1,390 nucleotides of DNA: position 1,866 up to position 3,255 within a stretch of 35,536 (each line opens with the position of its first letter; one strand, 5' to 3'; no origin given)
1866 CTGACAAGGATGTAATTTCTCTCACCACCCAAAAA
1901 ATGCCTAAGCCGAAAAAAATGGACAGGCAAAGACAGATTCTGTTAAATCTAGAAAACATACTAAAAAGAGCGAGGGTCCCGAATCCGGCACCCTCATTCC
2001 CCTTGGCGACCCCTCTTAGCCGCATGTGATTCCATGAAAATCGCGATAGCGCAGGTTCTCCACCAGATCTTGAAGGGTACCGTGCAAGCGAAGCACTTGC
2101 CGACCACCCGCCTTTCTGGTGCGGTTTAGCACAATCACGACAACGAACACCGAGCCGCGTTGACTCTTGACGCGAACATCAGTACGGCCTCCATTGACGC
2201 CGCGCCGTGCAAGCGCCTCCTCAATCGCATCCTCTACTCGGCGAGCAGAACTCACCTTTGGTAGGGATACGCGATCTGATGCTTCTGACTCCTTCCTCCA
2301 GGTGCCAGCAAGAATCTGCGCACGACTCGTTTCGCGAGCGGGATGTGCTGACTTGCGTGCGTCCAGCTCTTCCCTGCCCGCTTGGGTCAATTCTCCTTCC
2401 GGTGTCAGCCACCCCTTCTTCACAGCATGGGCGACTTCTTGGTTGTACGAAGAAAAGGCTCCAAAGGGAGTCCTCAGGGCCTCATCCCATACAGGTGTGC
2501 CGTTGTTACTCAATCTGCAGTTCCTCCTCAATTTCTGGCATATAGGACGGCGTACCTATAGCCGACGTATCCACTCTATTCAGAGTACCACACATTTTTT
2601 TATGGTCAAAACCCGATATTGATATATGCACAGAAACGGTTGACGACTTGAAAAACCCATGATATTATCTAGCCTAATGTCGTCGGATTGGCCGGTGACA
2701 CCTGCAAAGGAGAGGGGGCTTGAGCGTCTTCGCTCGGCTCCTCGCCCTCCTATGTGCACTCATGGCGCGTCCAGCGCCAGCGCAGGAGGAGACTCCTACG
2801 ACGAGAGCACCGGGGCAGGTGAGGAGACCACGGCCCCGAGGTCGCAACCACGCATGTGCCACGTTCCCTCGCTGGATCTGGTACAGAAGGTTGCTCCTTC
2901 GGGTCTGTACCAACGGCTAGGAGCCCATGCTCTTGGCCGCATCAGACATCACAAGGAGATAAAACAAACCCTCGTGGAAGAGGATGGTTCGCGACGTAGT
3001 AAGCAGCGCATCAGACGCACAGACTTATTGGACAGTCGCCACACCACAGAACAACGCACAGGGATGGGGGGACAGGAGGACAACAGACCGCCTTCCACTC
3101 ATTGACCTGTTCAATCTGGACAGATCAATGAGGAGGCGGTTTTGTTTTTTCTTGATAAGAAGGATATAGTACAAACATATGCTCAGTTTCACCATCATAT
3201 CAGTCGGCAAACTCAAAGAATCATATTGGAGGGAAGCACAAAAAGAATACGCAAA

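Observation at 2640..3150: Candidate novel large structured ncRNA: ~470-nt GC-rich, hairpin-dense transcript with no coding signature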

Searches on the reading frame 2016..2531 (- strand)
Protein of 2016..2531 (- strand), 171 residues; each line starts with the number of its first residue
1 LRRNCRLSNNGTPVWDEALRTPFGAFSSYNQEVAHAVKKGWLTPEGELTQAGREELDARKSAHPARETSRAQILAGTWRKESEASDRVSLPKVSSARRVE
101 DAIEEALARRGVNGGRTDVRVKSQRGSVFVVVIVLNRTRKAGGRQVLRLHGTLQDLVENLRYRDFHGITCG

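Call 12: search_protein_families(library=pfam, proteins=[window:2016-2531:-], max_evalue=0.01)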
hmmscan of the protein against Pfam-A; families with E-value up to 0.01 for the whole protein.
window:2016-2531:- (171 aa): 1 family
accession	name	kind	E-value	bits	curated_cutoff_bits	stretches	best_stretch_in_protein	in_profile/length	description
PF24409.1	wHTH-PRTase_assc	-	1.1e-05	25.9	27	1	29-64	28-62/83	wHTH-PRTase associated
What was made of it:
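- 2016..2531 (-): Context: a divergently transcribed GC-rich gene for a basic 171-aa protein (annotated as 135 aa). It has an N-terminal wHTH-like motif and a C-terminal alpha-beta-beta-beta-alpha domain. Its terminator hairpin lies at about 1960-1996. Pfam PF24409 matches at E = 1e-5, below the curated cut-off (call 12).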

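Call 14: find_homologous_proteins(query=window:2016-2531:-, max_evalue=0.001)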
Query window:2016-2531:- (171 aa): 2 proteins with E <= 0.001 among 395 candidates.
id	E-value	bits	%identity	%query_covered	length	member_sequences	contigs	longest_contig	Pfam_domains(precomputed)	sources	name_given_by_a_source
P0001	1.2e-79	284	99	79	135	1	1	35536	-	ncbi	-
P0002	4.5e-40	155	55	95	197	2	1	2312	-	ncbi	-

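Call 15: find_encoding_contigs(protein=P0002, flank=10000)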
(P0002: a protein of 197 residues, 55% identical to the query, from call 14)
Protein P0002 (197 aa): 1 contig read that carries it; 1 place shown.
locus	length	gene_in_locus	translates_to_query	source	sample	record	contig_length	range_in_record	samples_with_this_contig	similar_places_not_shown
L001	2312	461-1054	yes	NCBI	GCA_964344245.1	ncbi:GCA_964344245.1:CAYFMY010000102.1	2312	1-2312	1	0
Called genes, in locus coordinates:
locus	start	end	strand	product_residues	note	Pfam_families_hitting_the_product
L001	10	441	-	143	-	-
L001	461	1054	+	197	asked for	-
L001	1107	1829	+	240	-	PF13529:Peptidase_C39_2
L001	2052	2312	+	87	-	?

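Call 36: predict_structure(alignment_id=A3)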
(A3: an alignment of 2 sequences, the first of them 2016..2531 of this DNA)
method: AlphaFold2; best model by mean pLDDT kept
length: 171 residues; sequences in the alignment: 2
mean_pLDDT: 60.8   pTM: 0.38
mean pLDDT of the five models: 60.8, 60.4, 58.9, 55.7, 55.3
residues with pLDDT >= 90: 0; 70-90: 71; 50-70: 44; < 50: 56
segments of 3 or more residues with pLDDT < 50: 1-3, 7-9, 25-29, 61-93, 169-171
pLDDT, mean of each block of 10 residues (from residue 1): 48 51 49 70 72 72 37 38 36 66 81 69 78 67 68 78 55 31
secondary structure, 60 per line:
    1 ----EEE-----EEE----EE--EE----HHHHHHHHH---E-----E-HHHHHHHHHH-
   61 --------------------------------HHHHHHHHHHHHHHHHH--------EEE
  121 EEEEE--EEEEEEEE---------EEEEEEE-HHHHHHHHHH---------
elements in order: E5-7 E13-15 H30-38 H50-59 H93-109 E118-125 E128-135 E145-151 H153-162

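Call 37: search_protein_representatives(alignment_id=A3)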
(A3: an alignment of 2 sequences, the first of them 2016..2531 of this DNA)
Query: 2 sequences, 200 profile positions. Proteins with E-value up to 0.001 (for the whole library): 6; up to 1e-10: 2; up to 1e-30: 2. The best 6 are listed.
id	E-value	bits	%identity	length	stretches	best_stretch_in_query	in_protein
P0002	2.6e-117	406.0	-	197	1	1-200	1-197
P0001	1.5e-72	259.9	-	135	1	62-198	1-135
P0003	7.4e-05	38.9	-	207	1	44-194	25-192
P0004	3.0e-04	36.9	-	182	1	46-122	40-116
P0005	3.3e-04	36.8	-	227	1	47-193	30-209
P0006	9.6e-04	35.3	-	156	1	45-183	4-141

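Call 40: search_protein_families(library=pfam, proteins=[P0002, P0003, P0004, P0005, P0006], max_evalue=0.1)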
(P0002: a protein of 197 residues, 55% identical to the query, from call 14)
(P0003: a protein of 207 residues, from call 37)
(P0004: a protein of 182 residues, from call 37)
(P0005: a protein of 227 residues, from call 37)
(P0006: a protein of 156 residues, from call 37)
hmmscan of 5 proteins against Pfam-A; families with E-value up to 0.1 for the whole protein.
P0002 (197 aa): 3 families
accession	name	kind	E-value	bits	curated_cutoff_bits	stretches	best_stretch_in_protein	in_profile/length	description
PF24409.1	wHTH-PRTase_assc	-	0.0033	17.9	27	1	58-84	33-59/83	wHTH-PRTase associated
PF00468.22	Ribosomal_L34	-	0.082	13.3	25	0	62-84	15-35/44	Ribosomal protein L34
PF01568.27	Molydop_binding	-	0.099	13.1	26.8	0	132-162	39-69/110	Molydopterin dinucleotide binding domain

P0003 (207 aa): 1 family
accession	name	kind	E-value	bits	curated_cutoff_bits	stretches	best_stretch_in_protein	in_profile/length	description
PF24409.1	wHTH-PRTase_assc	-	0.0055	17.2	27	1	34-67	27-60/83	wHTH-PRTase associated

P0004 (182 aa): 1 family
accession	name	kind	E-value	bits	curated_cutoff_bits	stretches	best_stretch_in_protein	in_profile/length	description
PF24409.1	wHTH-PRTase_assc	-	0.0057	17.1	27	1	48-91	27-65/83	wHTH-PRTase associated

P0005 (227 aa): 2 families
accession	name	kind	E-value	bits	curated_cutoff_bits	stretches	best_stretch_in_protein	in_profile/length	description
PF24409.1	wHTH-PRTase_assc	-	0.0017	18.8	27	1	34-74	25-65/83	wHTH-PRTase associated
PF03871.20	RNA_pol_Rpb5_N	-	0.082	14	27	0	140-158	14-32/89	RNA polymerase Rpb5, N-terminal domain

P0006 (156 aa): 0 families

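Call 41: find_encoding_contigs(protein=P0003, flank=5000)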
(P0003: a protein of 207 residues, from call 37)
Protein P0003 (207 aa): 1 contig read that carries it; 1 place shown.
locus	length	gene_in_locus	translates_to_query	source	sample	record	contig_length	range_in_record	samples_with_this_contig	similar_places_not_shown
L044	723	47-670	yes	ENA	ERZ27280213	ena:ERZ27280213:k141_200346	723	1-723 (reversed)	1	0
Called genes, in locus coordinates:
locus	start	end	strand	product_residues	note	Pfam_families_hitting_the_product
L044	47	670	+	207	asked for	-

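Call 42: fold_search(model_id=the predicted structure, library=pdb)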
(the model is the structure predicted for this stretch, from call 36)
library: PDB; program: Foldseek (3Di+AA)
matches with E <= 10: 645; with E <= 0.001: 0
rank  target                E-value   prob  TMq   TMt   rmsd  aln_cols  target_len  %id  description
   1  5mmj_y                7.5e-02  0.77  0.26  0.34   6.1        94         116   17  Structure of the small subunit of the chloroplast ribosome (released 2017-01-11)
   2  8zxq                  1.4e-01  0.33  0.19  0.29   6.5        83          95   13  Crystal structure of Ssr1698 in complex with heme b (released 2024-12-25)
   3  8gbk_A                1.5e-01  0.33  0.20  0.29   6.4        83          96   12  Dri1 hemoprotein variant H79A-R90A with a zinc-mirror heme site (released 2024-04-24)
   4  5ov5                  2.0e-01  0.85  0.29  0.18   4.1        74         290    8  Bacillus megaterium porphobilinogen deaminase D82E mutant (released 2017-09-06)
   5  8gbk_G                2.0e-01  0.35  0.21  0.29   6.2        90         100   11  Dri1 hemoprotein variant H79A-R90A with a zinc-mirror heme site (released 2024-04-24)
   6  5ov6                  2.3e-01  0.82  0.27  0.17   3.7        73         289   11  Bacillus megaterium porphobilinogen deaminase D82N mutant (released 2017-09-06)
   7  8gbk_D                2.3e-01  0.28  0.19  0.28   6.6        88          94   11  Dri1 hemoprotein variant H79A-R90A with a zinc-mirror heme site (released 2024-04-24)
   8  1ypn                  2.4e-01  0.84  0.28  0.18   3.6        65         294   11  REDUCED FORM HYDROXYMETHYLBILANE SYNTHASE (K59Q MUTANT) CRYSTAL STRUCTURE AFTER 2 HOURS IN A FLOW CELL DETERMINED BY TIM (released 1999-03-02)
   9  8fm6_A                2.6e-01  0.23  0.19  0.27   7.0        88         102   10  Dri1 hemoprotein variant H21A with a zinc-mirror heme site (released 2024-04-24)
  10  5ov4                  2.9e-01  0.85  0.28  0.18   3.4        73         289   11  Bacillus megaterium porphobilinogen deaminase D82A mutant (released 2017-10-11)
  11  3f6g_A                3.1e-01  0.44  0.22  0.29   5.3        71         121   13  Crystal structure of the regulatory domain of LiCMS in complexed with isoleucine - type II (released 2009-04-21)
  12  4r80_A                3.8e-01  0.41  0.21  0.43  13.4        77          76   10  Crystal Structure of a De Novo Designed Beta Sheet Protein, Cystatin Fold, Northeast Structural Genomics Consortium (N (released 2014-09-24)
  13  9syr_Nb               3.8e-01  0.11  0.14  0.19  18.7       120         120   12  Human quaternary complex of a translating 80S ribosome, NAC, MetAP1 and NatD (released 2025-12-17)
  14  8fm6_B                4.0e-01  0.20  0.19  0.28   6.6        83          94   12  Dri1 hemoprotein variant H21A with a zinc-mirror heme site (released 2024-04-24)
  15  6edw_A                4.5e-01  0.09  0.19  0.06  20.9       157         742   10  Crystal structure of Mycobacterium tuberculosis ICL2 in the apo form (released 2019-08-14)
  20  5iv5_BD               5.8e-01  0.28  0.26  0.34  18.3       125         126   14  Cryo-electron microscopy structure of the hexagonal pre-attachment T4 baseplate-tail tube complex (released 2016-05-18)
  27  5iw9_B                7.4e-01  0.85  0.30  0.39   3.4        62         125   18  Structure of bacteriophage T4 gp25, sheath polymerization initiator (released 2016-05-11)
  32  5kph_MODEL_1_A        8.4e-01  0.11  0.18  0.30  13.3        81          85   16  Solution NMR Structure of Denovo Beta Sheet Design Protein, Northeast Structural Genomics Consortium (NESG) Ta (released 2016-09-28)
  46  5iw9_A                1.1e+00  0.21  0.30  0.39  18.1       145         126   13  Structure of bacteriophage T4 gp25, sheath polymerization initiator (released 2016-05-11)
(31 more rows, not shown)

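Call 43: find_encoding_contigs(protein=P0004, flank=5000)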
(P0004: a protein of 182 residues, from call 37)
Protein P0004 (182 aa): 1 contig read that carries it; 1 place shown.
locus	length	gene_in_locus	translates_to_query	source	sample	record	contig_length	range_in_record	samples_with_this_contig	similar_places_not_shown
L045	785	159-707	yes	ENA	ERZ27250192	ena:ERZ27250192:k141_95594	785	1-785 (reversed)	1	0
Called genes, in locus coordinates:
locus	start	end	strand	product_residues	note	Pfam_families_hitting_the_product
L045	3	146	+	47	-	?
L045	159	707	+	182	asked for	-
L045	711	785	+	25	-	?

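Call 44: find_encoding_contigs(protein=P0005, flank=5000)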
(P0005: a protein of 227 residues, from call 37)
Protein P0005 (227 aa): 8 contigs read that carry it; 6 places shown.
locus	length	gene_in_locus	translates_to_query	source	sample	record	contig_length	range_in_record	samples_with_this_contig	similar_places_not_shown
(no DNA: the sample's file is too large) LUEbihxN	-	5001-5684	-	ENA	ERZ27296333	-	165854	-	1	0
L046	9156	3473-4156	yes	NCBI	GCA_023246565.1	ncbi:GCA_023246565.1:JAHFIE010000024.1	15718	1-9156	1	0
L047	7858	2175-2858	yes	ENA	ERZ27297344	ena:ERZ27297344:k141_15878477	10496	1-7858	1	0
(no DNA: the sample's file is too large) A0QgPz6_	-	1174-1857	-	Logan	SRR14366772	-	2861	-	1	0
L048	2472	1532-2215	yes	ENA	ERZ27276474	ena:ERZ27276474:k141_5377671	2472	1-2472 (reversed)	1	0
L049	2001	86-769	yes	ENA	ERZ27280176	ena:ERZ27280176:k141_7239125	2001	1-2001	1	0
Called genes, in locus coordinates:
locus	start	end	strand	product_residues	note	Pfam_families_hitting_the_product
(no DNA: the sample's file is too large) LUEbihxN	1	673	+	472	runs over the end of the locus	PF02397:Bac_transf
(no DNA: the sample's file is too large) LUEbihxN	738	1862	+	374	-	PF13439:Glyco_transf_4 (weak), PF00534:Glycos_transf_1, PF13692:Glyco_trans_1_4, PF13524:Glyco_trans_1_2 (weak)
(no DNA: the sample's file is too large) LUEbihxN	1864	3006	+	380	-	PF13439:Glyco_transf_4, PF20706:GT4-conflict, PF00534:Glycos_transf_1, PF13692:Glyco_trans_1_4, PF13524:Glyco_trans_1_2 (weak)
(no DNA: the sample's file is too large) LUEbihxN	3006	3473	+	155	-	-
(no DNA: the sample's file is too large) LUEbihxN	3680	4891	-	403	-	PF01702:TGT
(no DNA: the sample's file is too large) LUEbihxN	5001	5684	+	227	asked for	-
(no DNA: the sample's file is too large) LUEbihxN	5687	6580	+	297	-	PF13529:Peptidase_C39_2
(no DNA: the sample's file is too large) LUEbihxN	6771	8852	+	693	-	PF00580:UvrD-helicase, PF13086:AAA_11 (faint), PF13245:AAA_19, PF01443:Viral_helicase1 (faint), PF13087:AAA_12 (faint), PF13361:UvrD_C, PF13538:UvrD_C_2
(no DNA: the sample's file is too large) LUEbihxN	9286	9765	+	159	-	PF00334:NDK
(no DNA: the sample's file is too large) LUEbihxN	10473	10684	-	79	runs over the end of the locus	-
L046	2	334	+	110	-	?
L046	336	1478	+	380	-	PF13439:Glyco_transf_4, PF20706:GT4-conflict, PF00534:Glycos_transf_1, PF13692:Glyco_trans_1_4, PF13524:Glyco_trans_1_2 (weak)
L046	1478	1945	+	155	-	-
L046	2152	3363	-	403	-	PF01702:TGT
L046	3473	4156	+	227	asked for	-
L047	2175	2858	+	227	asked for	-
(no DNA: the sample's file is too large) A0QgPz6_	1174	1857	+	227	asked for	-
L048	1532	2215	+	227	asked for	-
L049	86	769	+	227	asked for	-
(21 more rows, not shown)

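Call 45: find_encoding_contigs(protein=P0006, flank=5000)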
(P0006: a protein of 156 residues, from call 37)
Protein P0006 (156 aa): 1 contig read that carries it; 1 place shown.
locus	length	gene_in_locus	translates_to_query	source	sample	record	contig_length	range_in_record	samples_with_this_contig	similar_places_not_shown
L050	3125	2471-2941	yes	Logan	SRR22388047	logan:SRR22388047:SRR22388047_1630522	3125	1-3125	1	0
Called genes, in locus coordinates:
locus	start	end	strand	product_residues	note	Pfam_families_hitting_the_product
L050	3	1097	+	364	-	?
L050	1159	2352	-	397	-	PF01702:TGT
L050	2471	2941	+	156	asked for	-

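Call 95: search_solved_structures(query=A7, max_evalue=10)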
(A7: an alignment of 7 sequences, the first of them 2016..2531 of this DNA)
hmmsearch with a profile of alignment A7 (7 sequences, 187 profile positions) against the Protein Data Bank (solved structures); distinct sequences matched with E-value up to 10: 5.
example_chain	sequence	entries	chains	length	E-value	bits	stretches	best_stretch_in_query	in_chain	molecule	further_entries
6lum_A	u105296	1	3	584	0.29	14.3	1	12-63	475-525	Succinate dehydrogenase subunit A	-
2xzr_A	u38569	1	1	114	0.68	13.1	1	72-121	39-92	IMMUNOGLOBULIN-BINDING PROTEIN EIBD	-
3g6i_A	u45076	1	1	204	0.79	12.9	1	78-132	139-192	Putative outer membrane protein, part of carbohydrate binding complex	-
7pjj_A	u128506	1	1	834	1.6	11.9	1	139-175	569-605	Beta-glucosidase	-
5app_A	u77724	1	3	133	3.3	10.9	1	69-121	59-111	General control protein GCN4,GENERAL CONTROL PROTEIN GCN4, OUTER MEMBRANE PROTEIN 100,Gene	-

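Call 101: predict_structure(alignment_id=A7)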
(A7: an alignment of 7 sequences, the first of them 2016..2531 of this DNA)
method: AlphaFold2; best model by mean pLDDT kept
length: 171 residues; sequences in the alignment: 7
mean_pLDDT: 65.4   pTM: 0.37
mean pLDDT of the five models: 65.4, 65.0, 64.9, 64.8, 63.0
residues with pLDDT >= 90: 0; 70-90: 93; 50-70: 35; < 50: 43
segments of 3 or more residues with pLDDT < 50: 1-8, 63-93, 168-171
pLDDT, mean of each block of 10 residues (from residue 1): 41 62 76 84 81 80 45 37 34 66 81 70 78 70 71 80 57 38
secondary structure, 60 per line:
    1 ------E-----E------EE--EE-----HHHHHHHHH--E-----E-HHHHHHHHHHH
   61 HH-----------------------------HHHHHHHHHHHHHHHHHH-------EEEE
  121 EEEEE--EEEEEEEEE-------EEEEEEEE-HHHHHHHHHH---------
elements in order: H31-39 H50-62 H92-109 E117-125 E128-136 E144-151 H153-162

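Call 103: search_protein_families(library=phrogs, proteins=[window:2016-2531:-], max_evalue=0.01)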
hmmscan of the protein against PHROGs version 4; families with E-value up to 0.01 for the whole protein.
window:2016-2531:- (171 aa): 0 families

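Call 104: search_protein_families(library=ncbifam, proteins=[window:2016-2531:-], max_evalue=0.01)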
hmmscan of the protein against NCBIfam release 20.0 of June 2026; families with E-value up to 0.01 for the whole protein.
window:2016-2531:- (171 aa): 0 families

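Call 105: fold_search(model_id=the predicted structure, library=pdb)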
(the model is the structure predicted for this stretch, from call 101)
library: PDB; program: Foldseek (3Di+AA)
matches with E <= 10: 720; with E <= 0.001: 0
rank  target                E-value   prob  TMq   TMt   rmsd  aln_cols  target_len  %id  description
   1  6k4y_M                1.7e-02  0.75  0.25  0.21  19.8       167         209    8  CryoEM structure of sigma appropriation complex (released 2019-08-07)
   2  5mmj_y                9.8e-02  0.51  0.23  0.31   7.2        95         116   19  Structure of the small subunit of the chloroplast ribosome (released 2017-01-11)
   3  8fm6_B                1.6e-01  0.44  0.22  0.34   6.5        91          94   10  Dri1 hemoprotein variant H21A with a zinc-mirror heme site (released 2024-04-24)
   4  8zxr_A                1.9e-01  0.41  0.23  0.34   7.0        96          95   10  Crystal structure of Ssr1698 in complex with heme c (released 2024-12-25)
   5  5ov5                  2.1e-01  0.93  0.31  0.19   3.1        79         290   11  Bacillus megaterium porphobilinogen deaminase D82E mutant (released 2017-09-06)
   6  8fm6_A                2.1e-01  0.35  0.21  0.30   6.4        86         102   10  Dri1 hemoprotein variant H21A with a zinc-mirror heme site (released 2024-04-24)
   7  5ov6                  2.5e-01  0.91  0.31  0.19   3.1        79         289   11  Bacillus megaterium porphobilinogen deaminase D82N mutant (released 2017-09-06)
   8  5ov4                  2.8e-01  0.89  0.31  0.19   3.1        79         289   11  Bacillus megaterium porphobilinogen deaminase D82A mutant (released 2017-10-11)
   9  8zxq                  3.2e-01  0.30  0.21  0.33   6.4        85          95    8  Crystal structure of Ssr1698 in complex with heme b (released 2024-12-25)
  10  9r2l_B                3.6e-01  0.63  0.20  0.24   3.4        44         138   14  De novo designed N37 protein fold (released 2025-05-14)
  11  5kph_MODEL_1_A        3.8e-01  0.47  0.24  0.41   4.1        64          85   19  Solution NMR Structure of Denovo Beta Sheet Design Protein, Northeast Structural Genomics Consortium (NESG) Ta (released 2016-09-28)
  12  3te5_B                4.1e-01  0.14  0.17  0.26  16.2       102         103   10  structure of the regulatory fragment of sacchromyces cerevisiae ampk in complex with NADH (released 2011-11-09)
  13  5hfu_A                4.1e-01  0.14  0.16  0.04  13.8        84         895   18  Crystal Structure of Human Hexokinase 2 with cmpd 27, a 2-amido-6-benzenesulfonamide glucosamine (released 2016-03-30)
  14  5hex_A                4.1e-01  0.08  0.15  0.04  21.6       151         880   14  Crystal Structure of Human Hexokinase 2 with cmpd 30, a 2-amino-6-benzenesulfonamide glucosamine (released 2016-03-30)
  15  9mr4_EF               4.9e-01  0.06  0.12  0.17  17.5       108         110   11  NAC: Ribosome nascent chain complex(Oxa1L) (released 2025-08-20)
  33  5hex_B                7.6e-01  0.06  0.16  0.04  23.4       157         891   15  Crystal Structure of Human Hexokinase 2 with cmpd 30, a 2-amino-6-benzenesulfonamide glucosamine (released 2016-03-30)
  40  5eoo_D                1.0e+00  0.16  0.23  0.17  10.4        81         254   17  Crystal structure of extended-spectrum beta-lactamase BEL-1 (monoclinic form) (released 2016-09-21)
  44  5eph_D                1.1e+00  0.18  0.24  0.17  10.4        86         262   15  Crystal structure of extended-spectrum beta-lactamase BEL-1 in complex with Imipenem (released 2016-09-21)
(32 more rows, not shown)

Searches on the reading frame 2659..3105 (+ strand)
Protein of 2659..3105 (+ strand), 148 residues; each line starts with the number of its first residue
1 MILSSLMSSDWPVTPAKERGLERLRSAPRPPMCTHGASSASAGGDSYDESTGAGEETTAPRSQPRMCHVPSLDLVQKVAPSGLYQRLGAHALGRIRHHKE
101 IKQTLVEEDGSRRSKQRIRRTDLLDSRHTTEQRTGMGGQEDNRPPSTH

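Call 12: search_protein_families(library=pfam, proteins=[window:2659-3105:+], max_evalue=0.01)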
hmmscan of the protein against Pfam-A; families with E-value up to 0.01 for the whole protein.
window:2659-3105:+ (148 aa): 0 families

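Call 55: list_cluster_members(proteins=[window:2659-3105:+, window:2677-3105:+, L001:10-441:-, window:2720-2920:+, window:2674-2913:-, window:2984-3169:+])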
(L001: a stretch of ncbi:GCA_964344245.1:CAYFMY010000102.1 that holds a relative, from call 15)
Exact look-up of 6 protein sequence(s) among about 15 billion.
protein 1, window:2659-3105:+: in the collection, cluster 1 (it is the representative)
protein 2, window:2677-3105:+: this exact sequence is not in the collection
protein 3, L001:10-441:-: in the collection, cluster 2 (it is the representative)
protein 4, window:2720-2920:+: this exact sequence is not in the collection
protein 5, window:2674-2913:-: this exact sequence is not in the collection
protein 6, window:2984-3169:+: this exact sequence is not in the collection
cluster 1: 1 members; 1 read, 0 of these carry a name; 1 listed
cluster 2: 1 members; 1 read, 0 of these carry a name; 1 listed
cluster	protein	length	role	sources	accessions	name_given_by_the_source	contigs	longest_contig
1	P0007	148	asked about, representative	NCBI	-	-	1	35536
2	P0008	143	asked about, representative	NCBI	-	-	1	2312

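Call 103: search_protein_families(library=phrogs, proteins=[window:2677-3105:+], max_evalue=0.01)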
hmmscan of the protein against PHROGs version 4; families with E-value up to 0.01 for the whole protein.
window:2677-3105:+ (142 aa): 0 families

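Call 104: search_protein_families(library=ncbifam, proteins=[window:2677-3105:+], max_evalue=0.01)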
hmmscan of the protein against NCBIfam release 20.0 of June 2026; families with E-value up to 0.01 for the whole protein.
window:2677-3105:+ (142 aa): 0 families
